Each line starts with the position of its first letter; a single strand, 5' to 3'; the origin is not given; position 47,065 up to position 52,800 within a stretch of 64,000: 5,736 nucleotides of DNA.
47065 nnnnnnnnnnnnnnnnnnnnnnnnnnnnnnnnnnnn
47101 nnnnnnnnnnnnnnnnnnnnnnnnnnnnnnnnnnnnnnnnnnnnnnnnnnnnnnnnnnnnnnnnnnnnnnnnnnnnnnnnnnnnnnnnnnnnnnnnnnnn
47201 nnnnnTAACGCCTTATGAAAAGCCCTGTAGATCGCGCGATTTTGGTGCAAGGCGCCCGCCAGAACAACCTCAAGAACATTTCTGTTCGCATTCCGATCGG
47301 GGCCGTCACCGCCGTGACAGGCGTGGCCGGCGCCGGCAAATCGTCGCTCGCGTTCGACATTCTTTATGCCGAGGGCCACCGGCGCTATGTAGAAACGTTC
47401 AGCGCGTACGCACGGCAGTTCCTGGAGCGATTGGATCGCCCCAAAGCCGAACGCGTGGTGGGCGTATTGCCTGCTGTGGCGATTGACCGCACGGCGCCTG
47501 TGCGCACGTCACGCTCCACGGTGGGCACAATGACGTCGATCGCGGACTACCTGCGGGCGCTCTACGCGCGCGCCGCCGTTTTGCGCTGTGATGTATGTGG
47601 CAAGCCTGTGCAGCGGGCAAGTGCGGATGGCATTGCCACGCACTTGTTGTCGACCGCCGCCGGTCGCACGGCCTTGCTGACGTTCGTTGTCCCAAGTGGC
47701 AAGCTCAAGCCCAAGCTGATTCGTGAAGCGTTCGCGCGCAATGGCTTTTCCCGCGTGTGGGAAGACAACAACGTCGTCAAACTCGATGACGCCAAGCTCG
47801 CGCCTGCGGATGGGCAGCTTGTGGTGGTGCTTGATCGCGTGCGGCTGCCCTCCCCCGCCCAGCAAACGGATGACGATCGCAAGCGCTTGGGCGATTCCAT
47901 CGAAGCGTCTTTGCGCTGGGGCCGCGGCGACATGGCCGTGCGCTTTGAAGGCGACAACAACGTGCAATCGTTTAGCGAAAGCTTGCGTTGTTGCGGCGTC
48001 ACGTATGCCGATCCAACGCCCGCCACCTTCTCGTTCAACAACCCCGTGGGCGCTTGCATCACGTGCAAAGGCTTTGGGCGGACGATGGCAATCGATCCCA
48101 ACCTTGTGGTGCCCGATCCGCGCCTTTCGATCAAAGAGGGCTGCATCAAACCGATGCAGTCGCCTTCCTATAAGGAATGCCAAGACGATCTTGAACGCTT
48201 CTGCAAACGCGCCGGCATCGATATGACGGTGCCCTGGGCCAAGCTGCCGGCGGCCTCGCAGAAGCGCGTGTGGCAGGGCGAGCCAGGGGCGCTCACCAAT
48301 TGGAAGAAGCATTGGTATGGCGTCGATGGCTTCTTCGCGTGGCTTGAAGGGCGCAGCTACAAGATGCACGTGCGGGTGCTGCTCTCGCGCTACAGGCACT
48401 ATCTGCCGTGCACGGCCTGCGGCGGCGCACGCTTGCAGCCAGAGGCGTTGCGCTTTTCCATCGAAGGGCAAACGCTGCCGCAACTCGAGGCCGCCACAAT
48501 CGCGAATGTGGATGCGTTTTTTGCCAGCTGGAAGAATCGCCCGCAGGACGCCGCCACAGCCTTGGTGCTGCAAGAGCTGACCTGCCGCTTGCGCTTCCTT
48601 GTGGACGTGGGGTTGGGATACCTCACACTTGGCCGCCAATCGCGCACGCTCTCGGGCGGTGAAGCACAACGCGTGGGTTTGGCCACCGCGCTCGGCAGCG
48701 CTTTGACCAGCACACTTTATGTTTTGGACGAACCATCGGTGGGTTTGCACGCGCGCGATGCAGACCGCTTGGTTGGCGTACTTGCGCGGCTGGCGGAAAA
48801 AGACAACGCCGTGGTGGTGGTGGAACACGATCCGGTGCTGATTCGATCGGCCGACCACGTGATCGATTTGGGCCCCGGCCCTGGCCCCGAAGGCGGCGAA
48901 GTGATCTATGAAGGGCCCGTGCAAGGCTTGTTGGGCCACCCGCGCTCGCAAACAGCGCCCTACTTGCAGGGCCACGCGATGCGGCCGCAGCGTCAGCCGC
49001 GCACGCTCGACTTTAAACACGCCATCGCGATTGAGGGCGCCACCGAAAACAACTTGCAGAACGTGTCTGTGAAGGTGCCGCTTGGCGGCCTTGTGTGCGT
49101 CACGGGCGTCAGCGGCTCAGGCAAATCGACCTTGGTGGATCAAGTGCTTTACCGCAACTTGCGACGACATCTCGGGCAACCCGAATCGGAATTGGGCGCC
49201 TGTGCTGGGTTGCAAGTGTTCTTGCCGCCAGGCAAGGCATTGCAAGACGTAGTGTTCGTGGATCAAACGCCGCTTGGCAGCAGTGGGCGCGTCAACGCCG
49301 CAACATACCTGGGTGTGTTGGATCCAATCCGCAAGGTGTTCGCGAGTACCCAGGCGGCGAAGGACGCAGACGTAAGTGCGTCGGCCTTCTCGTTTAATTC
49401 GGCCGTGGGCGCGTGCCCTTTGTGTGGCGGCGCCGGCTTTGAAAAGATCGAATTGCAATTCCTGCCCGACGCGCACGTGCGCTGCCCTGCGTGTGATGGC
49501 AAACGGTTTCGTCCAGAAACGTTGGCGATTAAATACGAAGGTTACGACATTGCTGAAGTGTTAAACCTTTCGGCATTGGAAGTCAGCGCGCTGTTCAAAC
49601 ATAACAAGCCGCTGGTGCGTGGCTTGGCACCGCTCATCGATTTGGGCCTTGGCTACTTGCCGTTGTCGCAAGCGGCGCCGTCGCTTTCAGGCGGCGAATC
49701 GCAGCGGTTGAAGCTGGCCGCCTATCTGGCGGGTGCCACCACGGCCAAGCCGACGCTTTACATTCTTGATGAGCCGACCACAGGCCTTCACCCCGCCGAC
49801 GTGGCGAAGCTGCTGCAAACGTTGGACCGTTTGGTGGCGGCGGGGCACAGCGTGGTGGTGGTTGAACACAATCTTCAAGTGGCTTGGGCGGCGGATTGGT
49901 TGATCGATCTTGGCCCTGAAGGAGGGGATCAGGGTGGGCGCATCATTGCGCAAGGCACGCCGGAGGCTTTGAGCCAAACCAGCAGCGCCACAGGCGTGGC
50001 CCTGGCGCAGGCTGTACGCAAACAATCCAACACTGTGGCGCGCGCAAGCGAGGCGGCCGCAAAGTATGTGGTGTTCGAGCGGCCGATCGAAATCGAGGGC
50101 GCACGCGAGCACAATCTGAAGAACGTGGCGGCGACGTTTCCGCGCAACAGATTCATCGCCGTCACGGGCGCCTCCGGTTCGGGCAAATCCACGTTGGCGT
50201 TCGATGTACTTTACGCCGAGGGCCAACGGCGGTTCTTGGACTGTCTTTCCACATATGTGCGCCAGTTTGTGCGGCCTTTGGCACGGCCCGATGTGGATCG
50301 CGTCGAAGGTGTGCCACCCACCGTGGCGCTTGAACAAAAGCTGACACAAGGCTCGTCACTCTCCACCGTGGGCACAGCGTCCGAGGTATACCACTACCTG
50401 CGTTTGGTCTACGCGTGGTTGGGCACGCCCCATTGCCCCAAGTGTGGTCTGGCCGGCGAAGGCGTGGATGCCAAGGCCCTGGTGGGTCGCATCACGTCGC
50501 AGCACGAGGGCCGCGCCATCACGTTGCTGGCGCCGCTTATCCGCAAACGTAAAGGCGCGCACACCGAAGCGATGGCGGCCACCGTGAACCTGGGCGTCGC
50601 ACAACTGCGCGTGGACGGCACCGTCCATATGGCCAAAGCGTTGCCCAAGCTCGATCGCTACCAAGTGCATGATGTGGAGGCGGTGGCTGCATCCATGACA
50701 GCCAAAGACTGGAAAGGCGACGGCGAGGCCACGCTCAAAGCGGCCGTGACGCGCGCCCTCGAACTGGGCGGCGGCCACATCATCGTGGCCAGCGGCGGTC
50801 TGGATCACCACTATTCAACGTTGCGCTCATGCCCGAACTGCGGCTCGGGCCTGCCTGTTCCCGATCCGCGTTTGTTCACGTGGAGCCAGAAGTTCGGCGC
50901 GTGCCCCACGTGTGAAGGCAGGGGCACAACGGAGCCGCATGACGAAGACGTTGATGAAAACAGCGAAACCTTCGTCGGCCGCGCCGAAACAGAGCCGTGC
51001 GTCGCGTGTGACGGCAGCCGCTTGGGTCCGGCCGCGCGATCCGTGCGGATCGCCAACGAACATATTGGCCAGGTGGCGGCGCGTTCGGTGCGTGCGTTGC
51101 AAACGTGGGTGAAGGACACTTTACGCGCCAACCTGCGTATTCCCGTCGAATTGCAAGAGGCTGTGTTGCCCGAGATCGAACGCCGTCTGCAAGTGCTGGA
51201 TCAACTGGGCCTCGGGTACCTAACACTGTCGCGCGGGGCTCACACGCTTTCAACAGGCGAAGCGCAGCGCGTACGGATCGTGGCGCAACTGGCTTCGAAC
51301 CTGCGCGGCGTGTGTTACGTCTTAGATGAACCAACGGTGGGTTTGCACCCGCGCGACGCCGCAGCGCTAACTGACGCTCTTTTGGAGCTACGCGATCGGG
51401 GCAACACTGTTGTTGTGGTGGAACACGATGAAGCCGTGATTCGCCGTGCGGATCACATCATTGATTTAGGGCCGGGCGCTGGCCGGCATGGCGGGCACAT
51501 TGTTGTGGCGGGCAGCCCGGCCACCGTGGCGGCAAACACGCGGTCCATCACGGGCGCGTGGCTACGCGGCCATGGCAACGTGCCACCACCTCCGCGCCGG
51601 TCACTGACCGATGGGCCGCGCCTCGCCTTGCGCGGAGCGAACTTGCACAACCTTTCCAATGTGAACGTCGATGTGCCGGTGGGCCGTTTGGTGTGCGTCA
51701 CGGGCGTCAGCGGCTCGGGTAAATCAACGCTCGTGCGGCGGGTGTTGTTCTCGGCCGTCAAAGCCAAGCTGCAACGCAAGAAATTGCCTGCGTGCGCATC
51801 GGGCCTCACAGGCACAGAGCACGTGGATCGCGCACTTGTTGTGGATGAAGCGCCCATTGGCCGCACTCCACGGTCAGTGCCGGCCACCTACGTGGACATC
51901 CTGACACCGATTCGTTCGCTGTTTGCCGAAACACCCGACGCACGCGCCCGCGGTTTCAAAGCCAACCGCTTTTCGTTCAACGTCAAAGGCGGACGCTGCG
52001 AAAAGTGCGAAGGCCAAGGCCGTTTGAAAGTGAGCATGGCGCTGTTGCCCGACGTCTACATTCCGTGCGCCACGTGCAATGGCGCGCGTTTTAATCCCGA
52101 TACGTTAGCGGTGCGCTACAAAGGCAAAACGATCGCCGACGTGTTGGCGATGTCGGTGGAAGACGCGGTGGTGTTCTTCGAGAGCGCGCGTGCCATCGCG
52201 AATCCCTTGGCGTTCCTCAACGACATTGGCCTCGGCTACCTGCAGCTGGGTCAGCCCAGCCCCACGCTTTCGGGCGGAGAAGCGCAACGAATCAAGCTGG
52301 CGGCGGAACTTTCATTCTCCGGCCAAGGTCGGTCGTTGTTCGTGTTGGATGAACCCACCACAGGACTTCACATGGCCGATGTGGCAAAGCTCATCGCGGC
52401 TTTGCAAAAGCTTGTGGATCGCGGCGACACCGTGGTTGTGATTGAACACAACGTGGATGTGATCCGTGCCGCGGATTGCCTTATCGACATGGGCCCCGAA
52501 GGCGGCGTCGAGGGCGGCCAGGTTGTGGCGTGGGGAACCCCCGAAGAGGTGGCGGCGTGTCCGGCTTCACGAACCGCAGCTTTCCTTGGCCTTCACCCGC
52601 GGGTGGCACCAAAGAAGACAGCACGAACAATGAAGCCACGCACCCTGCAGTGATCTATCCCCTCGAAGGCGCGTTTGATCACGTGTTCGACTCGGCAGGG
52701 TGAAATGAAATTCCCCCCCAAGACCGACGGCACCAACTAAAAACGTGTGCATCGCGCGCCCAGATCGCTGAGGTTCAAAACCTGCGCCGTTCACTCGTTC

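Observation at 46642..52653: Tandem-fused double UvrA (1812 aa, four ABC ATPase modules) immediately preceded by a NUDIX hydrolase gene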

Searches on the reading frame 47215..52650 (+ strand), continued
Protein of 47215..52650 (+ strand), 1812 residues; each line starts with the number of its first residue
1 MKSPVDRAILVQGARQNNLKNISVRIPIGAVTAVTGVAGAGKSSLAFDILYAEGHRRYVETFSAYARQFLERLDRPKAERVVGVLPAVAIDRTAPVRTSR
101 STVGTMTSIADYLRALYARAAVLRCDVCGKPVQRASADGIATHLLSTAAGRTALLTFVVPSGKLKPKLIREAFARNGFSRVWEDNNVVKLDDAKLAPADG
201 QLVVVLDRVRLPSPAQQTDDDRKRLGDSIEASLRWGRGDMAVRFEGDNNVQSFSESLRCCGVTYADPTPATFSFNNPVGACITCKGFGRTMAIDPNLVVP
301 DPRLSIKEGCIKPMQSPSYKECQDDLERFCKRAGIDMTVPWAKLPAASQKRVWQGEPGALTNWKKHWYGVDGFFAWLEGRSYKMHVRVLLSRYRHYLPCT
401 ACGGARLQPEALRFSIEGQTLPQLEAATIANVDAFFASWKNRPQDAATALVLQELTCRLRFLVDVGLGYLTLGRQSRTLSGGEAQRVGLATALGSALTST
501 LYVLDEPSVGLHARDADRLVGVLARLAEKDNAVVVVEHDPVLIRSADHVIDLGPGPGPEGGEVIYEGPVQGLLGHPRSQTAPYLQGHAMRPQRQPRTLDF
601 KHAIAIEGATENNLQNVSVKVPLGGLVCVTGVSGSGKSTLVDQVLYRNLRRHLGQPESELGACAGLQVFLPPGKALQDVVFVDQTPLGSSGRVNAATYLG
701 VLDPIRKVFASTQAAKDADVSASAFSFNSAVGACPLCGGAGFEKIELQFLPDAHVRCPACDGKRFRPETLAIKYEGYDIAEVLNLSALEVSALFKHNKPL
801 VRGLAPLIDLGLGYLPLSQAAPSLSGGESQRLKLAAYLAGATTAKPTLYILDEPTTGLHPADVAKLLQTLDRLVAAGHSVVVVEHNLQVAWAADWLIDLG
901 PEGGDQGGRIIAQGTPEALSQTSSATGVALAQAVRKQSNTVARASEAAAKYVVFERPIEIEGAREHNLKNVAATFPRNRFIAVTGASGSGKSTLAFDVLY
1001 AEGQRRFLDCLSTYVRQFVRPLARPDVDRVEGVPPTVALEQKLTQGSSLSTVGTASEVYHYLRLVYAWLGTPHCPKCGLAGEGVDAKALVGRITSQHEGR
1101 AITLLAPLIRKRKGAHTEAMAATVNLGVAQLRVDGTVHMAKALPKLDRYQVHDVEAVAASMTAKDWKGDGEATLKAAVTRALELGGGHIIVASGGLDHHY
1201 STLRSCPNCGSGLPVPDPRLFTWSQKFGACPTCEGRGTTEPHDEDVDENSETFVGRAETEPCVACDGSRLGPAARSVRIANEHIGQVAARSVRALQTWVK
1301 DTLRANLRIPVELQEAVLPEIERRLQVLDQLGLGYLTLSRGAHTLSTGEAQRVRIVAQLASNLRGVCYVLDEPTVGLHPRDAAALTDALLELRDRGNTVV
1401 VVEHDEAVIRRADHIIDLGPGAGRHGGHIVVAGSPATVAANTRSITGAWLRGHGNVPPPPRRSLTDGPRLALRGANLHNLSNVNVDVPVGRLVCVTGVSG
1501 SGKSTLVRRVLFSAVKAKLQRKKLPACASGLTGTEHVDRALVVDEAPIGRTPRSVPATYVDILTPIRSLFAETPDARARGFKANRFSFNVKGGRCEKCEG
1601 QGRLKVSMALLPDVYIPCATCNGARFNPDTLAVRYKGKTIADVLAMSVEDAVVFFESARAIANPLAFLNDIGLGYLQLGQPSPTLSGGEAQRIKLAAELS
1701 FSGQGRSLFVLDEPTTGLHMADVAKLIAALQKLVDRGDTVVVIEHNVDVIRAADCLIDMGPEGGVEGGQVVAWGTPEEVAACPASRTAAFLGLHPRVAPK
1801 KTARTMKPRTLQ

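Call 62: search_protein_families(library=ncbifam, proteins=[L029:9953-16981:+, L053:9977-17251:+, L011:9845-15814:+], max_evalue=1e-100)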
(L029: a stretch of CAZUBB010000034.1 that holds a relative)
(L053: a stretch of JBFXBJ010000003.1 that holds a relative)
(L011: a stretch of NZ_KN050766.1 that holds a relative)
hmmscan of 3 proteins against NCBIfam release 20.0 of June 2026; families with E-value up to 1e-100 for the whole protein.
L029:9953-16981:+ (2343 aa): 3 families
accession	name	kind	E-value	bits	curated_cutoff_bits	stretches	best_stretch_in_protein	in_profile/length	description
NF001503.0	PRK00349.1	equivalog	0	2653.3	1147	3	14-993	3-942/943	excinuclease ABC subunit UvrA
TIGR00630.1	uvra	equivalog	0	2572.1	729.8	3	17-977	2-924/924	excinuclease ABC subunit UvrA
NF001885.0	PRK00635.1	equivalog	0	1361.1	3054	2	16-1043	5-969/1809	excinuclease ABC subunit A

L053:9977-17251:+ (2425 aa): 3 families
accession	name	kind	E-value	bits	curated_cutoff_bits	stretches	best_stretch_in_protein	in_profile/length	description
NF001503.0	PRK00349.1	equivalog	0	2561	1147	4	499-1013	429-942/943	excinuclease ABC subunit UvrA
TIGR00630.1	uvra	equivalog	0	2471.8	729.8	3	9-997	2-924/924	excinuclease ABC subunit UvrA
NF001885.0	PRK00635.1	equivalog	0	1305.3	3054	1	507-1083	427-970/1809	excinuclease ABC subunit A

L011:9845-15814:+ (1990 aa): 3 families
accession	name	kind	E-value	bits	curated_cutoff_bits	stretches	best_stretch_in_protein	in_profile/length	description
NF001503.0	PRK00349.1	equivalog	0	1931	1147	2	1425-1987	404-941/943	excinuclease ABC subunit UvrA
TIGR00630.1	uvra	equivalog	0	1918.3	729.8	2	251-1053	167-923/924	excinuclease ABC subunit UvrA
NF001885.0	PRK00635.1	equivalog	0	1131.7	3054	2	1426-1987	395-919/1809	excinuclease ABC subunit A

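Call 89: search_dna_similar(query=window:47215-52650:+, collection=plasmids, mode=protein, max_rows=25, max_evalue=1e-50)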
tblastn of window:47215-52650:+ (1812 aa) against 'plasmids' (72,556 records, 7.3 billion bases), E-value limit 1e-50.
Records with a match: 916; places in all: 975; records where one place covers at least 80% of the query: 223.
Best place of each record, by identity: <60% 916.
By first word of the organism name: Ralstonia 134; Enterobacter 108; Acinetobacter 87; Klebsiella 80; Pantoea 54; Streptomyces 47; Escherichia 28; Staphylococcus 25; Enterococcus 23; Bacillus 21; and 89 more.
By predicted mobility (MOB-suite, as given by PLSDB): non-mobilizable 333; mobilizable 302; conjugative 281.
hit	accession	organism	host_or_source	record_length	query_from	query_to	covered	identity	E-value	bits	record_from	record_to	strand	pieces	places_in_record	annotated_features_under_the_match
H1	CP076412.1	Ralstonia wenshanensis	soil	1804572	9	1806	99%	45.2%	0e+0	1379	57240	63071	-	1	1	uvrA: excinuclease ABC subunit UvrA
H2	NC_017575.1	Ralstonia solanacearum Po82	-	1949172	9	1791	98%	45.5%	0e+0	1384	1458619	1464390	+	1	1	none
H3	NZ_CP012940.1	Ralstonia solanacearum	plantain,cell culture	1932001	9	1791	98%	45.5%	0e+0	1384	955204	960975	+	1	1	none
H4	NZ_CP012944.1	Ralstonia solanacearum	Cucumis sativus,cell culture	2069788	9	1791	98%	45.5%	0e+0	1384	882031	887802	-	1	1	none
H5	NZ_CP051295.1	Ralstonia solanacearum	Plantain,cell culture,stem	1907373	9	1791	98%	45.5%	0e+0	1384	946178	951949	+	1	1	none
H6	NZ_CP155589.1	Ralstonia solanacearum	Musa sp.,cell culture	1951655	9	1791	98%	45.5%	0e+0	1384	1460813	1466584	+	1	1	none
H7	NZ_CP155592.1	Ralstonia solanacearum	Musa sp.,cell culture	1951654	9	1791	98%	45.5%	0e+0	1384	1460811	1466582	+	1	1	none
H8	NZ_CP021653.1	Ralstonia solanacearum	Solanum lycopersicum,Tomato with ...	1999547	9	1791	98%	45.5%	0e+0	1387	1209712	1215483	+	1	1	none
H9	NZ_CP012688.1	Ralstonia solanacearum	Solanum commersonii,whole organism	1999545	9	1791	98%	45.5%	0e+0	1387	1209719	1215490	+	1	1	none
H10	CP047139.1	Ralstonia solanacearum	Potato,Single cell,tuber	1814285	9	1791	98%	45.5%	0e+0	1387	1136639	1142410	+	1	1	uvrA: excinuclease ABC subunit UvrA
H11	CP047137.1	Ralstonia solanacearum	Potato,Single cell,tuber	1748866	9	1791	98%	45.5%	0e+0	1381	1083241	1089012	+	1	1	uvrA: excinuclease ABC subunit UvrA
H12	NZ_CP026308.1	Ralstonia solanacearum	Musa sp.,pure culture,plants with Moko ...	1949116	9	1791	98%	45.5%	0e+0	1384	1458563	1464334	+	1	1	none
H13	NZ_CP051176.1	Ralstonia solanacearum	Whole organism,tomato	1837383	9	1791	98%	45.5%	0e+0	1376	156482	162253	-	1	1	none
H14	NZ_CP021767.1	Ralstonia solanacearum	Solanum lycopersicum,Tomato with ...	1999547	9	1791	98%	45.3%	0e+0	1382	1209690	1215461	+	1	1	none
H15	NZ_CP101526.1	Burkholderia arboris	mixed culture,soil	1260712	9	1791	98%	45.2%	0e+0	1368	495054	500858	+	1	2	none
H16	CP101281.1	Burkholderia sp. FXe9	bacteria,soil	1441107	9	1791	98%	45.2%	0e+0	1373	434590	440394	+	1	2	uvrA: excinuclease ABC subunit UvrA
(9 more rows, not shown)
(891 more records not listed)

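Call 90: get_annotated_region(hit=H10, flank=6000)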
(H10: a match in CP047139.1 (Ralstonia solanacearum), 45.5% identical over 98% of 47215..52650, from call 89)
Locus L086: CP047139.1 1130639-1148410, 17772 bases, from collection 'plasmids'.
description: Ralstonia solanacearum strain CFBP 8695 plasmid unnamed, complete sequence
organism: Ralstonia solanacearum (NCBI taxid 305)
taxonomy: Bacteria; Pseudomonadota; Betaproteobacteria; Burkholderiales; Burkholderiaceae; Ralstonia; Ralstonia solanacearum
host: -; source: Potato,Single cell,tuber; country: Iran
typing (MOB-suite, as given by PLSDB): mobilizable; relaxase MOBP
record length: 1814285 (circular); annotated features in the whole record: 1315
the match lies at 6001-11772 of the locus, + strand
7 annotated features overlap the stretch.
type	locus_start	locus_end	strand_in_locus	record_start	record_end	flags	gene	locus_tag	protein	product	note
CDS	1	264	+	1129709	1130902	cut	-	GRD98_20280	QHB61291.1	M48 family metalloprotease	-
CDS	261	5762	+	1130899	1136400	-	-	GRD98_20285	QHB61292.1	WGR domain-containing protein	-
CDS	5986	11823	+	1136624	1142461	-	uvrA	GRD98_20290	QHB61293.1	excinuclease ABC subunit UvrA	-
CDS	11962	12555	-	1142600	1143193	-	-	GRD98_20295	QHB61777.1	rhomboid family intramembrane serine protease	-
CDS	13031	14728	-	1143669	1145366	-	-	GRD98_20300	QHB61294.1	TEK signal peptide protein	-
CDS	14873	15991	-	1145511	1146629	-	-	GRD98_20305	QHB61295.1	hypothetical protein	-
CDS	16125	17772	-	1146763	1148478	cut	-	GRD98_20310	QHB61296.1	TEK signal peptide protein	-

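Call 91: get_annotated_region(hit=H16, flank=6000)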
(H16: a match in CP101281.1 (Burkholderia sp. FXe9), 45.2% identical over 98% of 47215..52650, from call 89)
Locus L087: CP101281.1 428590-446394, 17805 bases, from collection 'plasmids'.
description: Burkholderia sp. FXe9 plasmid unnamed1, complete sequence
organism: Burkholderia sp. FXe9 (NCBI taxid 2962884)
taxonomy: Bacteria; Pseudomonadota; Betaproteobacteria; Burkholderiales; Burkholderiaceae; Burkholderia; Burkholderia sp. FXe9
host: -; source: bacteria,soil; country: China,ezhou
typing (MOB-suite, as given by PLSDB): non-mobilizable
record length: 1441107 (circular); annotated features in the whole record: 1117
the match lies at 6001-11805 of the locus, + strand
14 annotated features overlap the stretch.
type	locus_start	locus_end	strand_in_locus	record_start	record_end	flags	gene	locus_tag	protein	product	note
CDS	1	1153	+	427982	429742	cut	ctaD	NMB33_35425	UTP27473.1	cytochrome c oxidase subunit I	-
CDS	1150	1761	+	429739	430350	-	-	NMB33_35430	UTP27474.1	cytochrome c oxidase subunit 3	-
CDS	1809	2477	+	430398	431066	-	-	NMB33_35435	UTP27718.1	heme-copper oxidase subunit III family protein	-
CDS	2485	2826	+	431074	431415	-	-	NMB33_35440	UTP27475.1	cytochrome C oxidase subunit IV family protein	-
CDS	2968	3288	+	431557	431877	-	-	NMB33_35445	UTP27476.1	high-potential iron-sulfur protein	-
CDS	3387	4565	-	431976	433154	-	-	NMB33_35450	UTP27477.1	chromate transporter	-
CDS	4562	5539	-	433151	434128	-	-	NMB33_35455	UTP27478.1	chromate resistance protein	-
CDS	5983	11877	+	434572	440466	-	uvrA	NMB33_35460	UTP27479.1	excinuclease ABC subunit UvrA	-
CDS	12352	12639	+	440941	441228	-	-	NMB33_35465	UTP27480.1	DUF1330 domain-containing protein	-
CDS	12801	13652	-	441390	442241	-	-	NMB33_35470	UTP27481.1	CoA ester lyase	-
CDS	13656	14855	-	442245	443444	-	-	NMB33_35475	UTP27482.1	CoA transferase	-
CDS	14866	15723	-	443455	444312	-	-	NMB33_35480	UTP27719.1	MaoC family dehydratase N-terminal domain-containing protein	-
CDS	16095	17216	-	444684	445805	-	-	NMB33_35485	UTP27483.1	acyl-CoA/acyl-ACP dehydrogenase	-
CDS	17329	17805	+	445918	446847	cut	-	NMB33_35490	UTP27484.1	LysR substrate-binding domain-containing protein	-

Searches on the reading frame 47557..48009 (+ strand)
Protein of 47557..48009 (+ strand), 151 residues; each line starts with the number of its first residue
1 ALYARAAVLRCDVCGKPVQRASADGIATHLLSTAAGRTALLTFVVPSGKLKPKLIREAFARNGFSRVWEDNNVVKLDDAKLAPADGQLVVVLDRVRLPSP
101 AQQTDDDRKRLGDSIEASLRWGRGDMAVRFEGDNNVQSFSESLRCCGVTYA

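Call 26: search_protein_families(library=pfam, proteins=[window:47557-48009:+], max_evalue=0.01)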
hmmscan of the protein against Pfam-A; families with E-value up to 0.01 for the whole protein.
window:47557-48009:+ (151 aa): 1 family
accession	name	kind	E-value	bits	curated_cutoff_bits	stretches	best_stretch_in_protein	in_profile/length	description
PF17760.6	UvrA_inter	-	8.9e-08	32.4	23.3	1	22-130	2-107/109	UvrA interaction domain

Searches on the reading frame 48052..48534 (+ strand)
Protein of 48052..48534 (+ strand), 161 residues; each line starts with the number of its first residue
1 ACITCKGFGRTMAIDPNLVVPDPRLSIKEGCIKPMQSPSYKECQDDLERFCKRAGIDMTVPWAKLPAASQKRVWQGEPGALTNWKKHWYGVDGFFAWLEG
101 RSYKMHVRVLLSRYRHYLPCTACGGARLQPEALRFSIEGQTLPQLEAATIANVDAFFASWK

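Call 26: search_protein_families(library=pfam, proteins=[window:48052-48534:+], max_evalue=0.01)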
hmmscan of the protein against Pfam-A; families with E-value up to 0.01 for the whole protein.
window:48052-48534:+ (161 aa): 1 family
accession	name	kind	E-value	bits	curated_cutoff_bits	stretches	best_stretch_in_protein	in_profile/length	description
PF17755.6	UvrA_DNA-bind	-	1.8e-14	54.4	23.2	1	15-83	1-69/110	UvrA DNA-binding domain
